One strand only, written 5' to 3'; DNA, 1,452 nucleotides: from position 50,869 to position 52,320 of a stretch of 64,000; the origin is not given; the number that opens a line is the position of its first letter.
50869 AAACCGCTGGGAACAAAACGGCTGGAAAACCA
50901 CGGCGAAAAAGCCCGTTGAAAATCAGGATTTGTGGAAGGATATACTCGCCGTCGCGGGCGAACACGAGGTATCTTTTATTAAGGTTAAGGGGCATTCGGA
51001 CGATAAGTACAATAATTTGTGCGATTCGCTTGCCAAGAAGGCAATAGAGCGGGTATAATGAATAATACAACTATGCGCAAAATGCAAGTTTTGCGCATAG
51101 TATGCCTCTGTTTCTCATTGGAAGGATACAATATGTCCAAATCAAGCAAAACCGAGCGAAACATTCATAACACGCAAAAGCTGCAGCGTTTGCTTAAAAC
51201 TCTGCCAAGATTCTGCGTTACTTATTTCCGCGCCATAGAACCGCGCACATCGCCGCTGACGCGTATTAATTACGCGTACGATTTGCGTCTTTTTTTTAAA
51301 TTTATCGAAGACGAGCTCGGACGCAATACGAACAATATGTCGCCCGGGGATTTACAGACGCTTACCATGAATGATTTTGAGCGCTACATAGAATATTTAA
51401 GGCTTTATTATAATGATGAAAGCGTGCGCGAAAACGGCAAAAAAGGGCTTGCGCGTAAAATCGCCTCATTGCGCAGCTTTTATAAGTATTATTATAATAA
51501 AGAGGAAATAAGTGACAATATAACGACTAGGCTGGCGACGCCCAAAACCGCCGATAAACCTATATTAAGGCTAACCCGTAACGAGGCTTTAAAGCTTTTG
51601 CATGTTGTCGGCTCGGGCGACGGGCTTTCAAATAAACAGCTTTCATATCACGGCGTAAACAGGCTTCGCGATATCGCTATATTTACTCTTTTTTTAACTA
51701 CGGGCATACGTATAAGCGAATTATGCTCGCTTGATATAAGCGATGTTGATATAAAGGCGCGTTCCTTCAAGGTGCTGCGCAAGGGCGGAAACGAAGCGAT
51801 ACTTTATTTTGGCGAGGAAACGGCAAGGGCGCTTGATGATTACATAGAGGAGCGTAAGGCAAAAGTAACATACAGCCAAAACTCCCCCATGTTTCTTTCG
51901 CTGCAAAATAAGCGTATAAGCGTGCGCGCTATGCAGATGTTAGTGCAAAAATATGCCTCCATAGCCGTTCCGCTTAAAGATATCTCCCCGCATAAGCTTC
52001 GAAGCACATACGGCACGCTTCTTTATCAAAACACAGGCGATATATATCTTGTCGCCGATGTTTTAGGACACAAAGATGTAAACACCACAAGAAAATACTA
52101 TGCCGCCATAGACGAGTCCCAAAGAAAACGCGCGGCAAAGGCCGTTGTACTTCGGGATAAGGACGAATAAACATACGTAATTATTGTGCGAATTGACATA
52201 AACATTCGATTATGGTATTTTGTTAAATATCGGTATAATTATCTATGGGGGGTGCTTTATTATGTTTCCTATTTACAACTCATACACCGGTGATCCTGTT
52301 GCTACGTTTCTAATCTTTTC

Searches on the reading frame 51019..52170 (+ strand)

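Call 58: search_protein_families(library=pfam, proteins=[window:51019-52170:+], max_evalue=0.01)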
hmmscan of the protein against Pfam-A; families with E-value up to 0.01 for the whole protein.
window:51019-52170:+ (383 aa): 2 families
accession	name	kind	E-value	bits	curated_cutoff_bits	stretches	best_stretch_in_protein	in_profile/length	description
PF00589.27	Phage_integrase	-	3e-29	102.4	27.1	1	212-363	18-168/172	Phage integrase family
PF02899.23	Phage_int_SAM_1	-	1.2e-07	32.3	22.3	1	74-159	11-80/83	Phage integrase, N-terminal SAM-like domain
